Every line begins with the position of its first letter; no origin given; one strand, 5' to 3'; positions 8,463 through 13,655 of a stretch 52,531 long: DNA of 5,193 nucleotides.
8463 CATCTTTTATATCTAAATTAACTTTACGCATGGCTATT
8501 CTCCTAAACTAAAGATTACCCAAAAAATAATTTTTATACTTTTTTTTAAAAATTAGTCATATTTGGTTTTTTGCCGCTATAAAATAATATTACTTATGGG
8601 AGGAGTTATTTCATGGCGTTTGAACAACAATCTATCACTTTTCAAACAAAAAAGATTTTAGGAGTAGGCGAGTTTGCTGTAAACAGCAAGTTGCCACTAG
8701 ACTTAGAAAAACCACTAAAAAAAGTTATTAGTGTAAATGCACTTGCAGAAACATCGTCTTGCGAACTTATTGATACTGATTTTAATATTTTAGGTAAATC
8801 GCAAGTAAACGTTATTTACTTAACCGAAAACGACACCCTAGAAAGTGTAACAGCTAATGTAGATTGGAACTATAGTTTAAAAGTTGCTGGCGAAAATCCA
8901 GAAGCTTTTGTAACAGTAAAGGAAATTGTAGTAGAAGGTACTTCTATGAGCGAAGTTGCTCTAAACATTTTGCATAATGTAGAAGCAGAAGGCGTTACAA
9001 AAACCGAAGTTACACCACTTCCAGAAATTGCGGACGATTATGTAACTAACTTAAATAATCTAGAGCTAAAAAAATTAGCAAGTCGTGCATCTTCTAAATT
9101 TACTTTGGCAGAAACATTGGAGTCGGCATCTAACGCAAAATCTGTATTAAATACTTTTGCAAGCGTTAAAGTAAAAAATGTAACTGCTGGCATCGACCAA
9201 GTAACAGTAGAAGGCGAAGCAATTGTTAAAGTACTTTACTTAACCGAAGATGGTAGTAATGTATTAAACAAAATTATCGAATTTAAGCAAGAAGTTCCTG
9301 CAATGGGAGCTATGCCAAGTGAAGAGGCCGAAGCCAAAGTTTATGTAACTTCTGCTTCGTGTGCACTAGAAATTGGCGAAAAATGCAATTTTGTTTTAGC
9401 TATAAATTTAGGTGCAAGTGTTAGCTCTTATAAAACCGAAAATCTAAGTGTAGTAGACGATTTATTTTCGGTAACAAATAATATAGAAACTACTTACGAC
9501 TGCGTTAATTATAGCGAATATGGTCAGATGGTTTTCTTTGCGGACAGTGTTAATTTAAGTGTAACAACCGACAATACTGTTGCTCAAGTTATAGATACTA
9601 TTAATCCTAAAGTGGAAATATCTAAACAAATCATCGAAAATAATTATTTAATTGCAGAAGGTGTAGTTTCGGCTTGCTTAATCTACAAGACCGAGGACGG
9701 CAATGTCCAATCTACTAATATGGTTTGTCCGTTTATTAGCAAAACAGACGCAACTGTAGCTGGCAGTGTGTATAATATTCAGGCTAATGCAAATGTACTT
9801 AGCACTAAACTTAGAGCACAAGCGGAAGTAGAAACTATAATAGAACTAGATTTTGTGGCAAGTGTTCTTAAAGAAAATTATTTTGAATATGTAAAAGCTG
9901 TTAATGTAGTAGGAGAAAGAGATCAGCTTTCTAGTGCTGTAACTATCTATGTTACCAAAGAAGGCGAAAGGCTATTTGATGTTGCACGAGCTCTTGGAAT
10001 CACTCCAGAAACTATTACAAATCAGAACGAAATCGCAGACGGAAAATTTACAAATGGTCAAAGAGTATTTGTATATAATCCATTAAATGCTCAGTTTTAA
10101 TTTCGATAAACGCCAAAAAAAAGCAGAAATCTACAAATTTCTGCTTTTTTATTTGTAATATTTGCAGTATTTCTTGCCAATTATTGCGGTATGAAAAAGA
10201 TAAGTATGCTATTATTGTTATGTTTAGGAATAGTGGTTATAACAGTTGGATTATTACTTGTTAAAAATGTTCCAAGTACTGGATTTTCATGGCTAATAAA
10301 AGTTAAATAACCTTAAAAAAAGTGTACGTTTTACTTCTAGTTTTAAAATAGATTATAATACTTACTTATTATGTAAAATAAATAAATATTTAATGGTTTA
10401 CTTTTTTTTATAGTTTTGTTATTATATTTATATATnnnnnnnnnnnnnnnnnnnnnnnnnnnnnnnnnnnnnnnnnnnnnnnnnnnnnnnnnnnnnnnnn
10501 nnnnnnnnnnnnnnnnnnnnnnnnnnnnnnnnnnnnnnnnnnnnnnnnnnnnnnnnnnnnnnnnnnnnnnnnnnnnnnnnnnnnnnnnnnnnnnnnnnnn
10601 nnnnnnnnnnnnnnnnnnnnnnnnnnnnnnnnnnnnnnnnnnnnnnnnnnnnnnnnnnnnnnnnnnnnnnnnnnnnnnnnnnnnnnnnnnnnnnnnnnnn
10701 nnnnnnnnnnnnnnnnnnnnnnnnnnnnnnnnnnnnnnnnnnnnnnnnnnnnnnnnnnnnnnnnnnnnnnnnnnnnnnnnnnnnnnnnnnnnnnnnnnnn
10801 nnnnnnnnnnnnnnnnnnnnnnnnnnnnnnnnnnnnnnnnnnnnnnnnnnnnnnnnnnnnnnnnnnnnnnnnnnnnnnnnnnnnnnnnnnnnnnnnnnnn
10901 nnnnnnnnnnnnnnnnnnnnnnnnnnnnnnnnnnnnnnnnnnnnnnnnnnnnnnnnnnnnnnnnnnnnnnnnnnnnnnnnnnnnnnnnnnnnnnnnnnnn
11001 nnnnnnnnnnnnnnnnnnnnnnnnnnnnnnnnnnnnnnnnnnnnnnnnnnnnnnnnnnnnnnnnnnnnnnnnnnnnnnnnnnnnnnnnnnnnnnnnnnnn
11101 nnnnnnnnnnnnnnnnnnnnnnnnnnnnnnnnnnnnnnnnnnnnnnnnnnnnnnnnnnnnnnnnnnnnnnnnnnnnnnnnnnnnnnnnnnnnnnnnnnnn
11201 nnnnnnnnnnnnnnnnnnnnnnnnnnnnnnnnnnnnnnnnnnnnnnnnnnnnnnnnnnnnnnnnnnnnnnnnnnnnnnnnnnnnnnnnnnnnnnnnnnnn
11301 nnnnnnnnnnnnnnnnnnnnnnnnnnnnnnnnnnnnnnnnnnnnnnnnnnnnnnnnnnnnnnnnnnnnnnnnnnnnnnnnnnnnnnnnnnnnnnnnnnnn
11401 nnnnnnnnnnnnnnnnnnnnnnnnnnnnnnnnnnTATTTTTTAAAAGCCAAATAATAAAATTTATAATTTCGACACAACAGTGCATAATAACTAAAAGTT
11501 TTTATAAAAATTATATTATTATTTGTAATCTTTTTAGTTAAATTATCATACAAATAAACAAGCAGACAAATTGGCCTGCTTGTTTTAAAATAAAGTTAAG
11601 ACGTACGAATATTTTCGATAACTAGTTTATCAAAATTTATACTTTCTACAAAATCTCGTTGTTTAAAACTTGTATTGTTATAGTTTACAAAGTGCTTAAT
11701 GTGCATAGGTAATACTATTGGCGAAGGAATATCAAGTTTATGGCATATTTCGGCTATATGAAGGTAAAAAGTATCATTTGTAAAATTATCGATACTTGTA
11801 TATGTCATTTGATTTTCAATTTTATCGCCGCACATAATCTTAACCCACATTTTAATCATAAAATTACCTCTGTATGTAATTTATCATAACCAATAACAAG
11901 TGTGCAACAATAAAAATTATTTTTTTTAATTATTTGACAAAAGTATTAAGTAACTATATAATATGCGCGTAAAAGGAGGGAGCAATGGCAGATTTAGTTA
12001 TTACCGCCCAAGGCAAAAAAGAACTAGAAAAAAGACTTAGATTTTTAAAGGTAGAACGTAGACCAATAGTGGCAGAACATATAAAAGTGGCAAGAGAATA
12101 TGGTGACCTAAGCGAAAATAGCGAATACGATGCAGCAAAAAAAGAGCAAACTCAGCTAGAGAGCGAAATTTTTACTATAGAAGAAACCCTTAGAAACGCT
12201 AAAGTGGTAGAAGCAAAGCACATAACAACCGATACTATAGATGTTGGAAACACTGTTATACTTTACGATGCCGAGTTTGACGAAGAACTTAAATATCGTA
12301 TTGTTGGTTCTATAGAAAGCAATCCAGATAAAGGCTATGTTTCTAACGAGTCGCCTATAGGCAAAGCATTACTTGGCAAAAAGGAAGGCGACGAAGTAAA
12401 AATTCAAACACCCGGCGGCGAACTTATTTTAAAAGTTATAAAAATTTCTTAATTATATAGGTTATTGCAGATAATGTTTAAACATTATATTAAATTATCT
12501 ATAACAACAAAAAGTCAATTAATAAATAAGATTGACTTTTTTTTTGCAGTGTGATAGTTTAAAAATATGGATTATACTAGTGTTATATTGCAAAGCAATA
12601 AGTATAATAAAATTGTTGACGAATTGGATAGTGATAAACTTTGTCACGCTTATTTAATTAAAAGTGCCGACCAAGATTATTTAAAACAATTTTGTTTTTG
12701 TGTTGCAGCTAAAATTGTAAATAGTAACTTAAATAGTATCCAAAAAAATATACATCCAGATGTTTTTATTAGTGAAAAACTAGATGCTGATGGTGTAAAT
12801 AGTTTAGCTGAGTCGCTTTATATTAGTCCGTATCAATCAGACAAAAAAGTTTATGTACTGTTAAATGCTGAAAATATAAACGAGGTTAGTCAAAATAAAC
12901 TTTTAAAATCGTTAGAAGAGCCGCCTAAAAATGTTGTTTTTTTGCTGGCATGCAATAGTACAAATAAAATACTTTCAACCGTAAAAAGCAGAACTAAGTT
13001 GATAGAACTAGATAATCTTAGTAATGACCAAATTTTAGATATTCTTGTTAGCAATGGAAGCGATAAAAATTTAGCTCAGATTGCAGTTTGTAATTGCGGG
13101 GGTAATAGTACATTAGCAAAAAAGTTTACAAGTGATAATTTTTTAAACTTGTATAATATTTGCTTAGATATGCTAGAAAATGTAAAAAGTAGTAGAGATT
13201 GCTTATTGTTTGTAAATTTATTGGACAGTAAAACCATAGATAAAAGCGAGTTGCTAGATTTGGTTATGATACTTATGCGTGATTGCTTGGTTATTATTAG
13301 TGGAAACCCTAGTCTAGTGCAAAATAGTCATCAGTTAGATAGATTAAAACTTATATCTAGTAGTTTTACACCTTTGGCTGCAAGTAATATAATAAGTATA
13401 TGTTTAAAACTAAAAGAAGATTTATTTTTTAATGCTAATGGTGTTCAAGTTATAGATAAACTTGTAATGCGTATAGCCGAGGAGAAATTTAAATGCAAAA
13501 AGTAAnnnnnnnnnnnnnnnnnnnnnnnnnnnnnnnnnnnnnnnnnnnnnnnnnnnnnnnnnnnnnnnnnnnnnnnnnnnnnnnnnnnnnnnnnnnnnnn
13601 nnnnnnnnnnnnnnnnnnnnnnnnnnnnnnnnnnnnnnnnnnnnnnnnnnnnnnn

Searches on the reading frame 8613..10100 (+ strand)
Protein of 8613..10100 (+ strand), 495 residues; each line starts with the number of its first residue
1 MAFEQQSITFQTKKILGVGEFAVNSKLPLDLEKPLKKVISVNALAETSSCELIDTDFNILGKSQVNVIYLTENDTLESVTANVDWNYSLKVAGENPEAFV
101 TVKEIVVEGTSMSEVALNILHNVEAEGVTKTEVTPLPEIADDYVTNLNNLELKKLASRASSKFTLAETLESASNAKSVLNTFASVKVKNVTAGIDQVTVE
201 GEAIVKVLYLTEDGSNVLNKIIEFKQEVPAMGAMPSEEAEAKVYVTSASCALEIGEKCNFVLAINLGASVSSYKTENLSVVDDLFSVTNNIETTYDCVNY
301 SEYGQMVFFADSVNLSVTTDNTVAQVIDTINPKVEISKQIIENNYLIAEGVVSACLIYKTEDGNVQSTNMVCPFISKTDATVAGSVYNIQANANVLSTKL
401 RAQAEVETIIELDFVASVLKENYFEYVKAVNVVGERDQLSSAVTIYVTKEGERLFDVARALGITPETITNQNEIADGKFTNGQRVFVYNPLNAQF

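Call 63: search_protein_families(library=pfam, proteins=[window:8613-10100:+], max_evalue=0.00001)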
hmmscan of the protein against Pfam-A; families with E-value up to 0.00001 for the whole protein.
window:8613-10100:+ (495 aa): 1 family
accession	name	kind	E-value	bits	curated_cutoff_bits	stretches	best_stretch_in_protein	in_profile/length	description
PF12673.12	SipL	-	3.4e-16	59.6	23.6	1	176-252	3-77/78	SipL, SPOCS domain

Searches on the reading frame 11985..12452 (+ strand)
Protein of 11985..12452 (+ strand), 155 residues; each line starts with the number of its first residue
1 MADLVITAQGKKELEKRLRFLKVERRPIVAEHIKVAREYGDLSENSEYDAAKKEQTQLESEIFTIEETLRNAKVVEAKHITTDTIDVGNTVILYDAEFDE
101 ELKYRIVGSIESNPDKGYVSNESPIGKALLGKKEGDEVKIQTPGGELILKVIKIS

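Call 63: search_protein_families(library=pfam, proteins=[window:11985-12452:+], max_evalue=0.00001)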
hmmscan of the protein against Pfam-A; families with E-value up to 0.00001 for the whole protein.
window:11985-12452:+ (155 aa): 2 families
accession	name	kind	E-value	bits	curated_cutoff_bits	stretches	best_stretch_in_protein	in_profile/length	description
PF01272.25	GreA_GreB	-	6.6e-26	90.6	26.9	1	81-155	2-76/77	Transcription elongation factor, GreA/GreB, C-term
PF03449.20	GreA_GreB_N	-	5.1e-24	84.7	24.5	1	5-74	2-71/71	Transcription elongation factor, N-terminal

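Call 90: find_encoding_contigs(protein=window:11985-12452:+, flank=10000, max_places=6)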
Protein window:11985-12452:+ (155 aa): 13 contigs read that carry it; 6 places shown.
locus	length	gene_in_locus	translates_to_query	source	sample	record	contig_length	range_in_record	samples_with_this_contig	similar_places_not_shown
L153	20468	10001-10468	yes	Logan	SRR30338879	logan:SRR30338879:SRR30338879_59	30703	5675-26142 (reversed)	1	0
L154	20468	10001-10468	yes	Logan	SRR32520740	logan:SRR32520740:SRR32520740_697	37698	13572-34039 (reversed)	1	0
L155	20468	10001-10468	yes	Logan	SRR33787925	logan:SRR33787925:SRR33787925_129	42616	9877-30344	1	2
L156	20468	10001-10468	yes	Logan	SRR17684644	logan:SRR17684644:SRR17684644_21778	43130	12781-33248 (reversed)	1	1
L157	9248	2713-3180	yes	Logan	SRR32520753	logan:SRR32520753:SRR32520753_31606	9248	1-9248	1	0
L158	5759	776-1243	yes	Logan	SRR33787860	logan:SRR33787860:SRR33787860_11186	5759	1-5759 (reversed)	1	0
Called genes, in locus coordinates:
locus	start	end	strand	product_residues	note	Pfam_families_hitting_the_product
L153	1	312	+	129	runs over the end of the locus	-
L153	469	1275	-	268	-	PF00528:BPD_transp_1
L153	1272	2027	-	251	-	PF00005:ABC_tran, PF13304:AAA_21 (faint)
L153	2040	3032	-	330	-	PF13379:NMT1_2, PF09084:NMT1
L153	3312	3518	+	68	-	-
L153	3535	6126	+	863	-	PF00133:tRNA-synt_1, PF01406:tRNA-synt_1e (faint), PF09334:tRNA-synt_1g, PF13603:tRNA-synt_1_2, PF08264:Anticodon_1, PF10458:Val_tRNA-synt_C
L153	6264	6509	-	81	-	PF06257:VEG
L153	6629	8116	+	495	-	PF12673:SipL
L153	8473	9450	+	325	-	-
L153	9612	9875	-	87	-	-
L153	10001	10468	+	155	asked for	PF03449:GreA_GreB_N, PF01272:GreA_GreB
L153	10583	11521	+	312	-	PF13177:DNA_pol3_delta2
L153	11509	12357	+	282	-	PF04468:PSP1, PF28472:PSP1_3rd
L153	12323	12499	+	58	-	PF12797:Fer4_2 (weak), PF13237:Fer4_10, PF00037:Fer4, PF14697:Fer4_21, PF12838:Fer4_7, PF13187:Fer4_9, PF00037:Fer4, PF12837:Fer4_6, +9 more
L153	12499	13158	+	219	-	PF02475:TRM5-TYW2_MTfase (faint), PF03602:Cons_hypoth95 (weak), PF05175:MTS, PF13847:Methyltransf_31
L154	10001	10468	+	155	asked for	PF03449:GreA_GreB_N, PF01272:GreA_GreB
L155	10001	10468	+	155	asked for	PF03449:GreA_GreB_N, PF01272:GreA_GreB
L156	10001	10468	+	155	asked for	PF03449:GreA_GreB_N, PF01272:GreA_GreB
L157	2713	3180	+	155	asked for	PF03449:GreA_GreB_N, PF01272:GreA_GreB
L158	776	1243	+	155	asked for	PF03449:GreA_GreB_N, PF01272:GreA_GreB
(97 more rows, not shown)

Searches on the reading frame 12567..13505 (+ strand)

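Call 63: search_protein_families(library=pfam, proteins=[window:12567-13505:+], max_evalue=0.00001)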
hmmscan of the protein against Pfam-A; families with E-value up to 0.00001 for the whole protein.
window:12567-13505:+ (312 aa): 1 family
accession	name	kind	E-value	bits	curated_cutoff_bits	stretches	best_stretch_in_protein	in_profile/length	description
PF13177.12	DNA_pol3_delta2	-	2.3e-26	93.2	27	1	9-151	2-160/161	DNA polymerase III, delta subunit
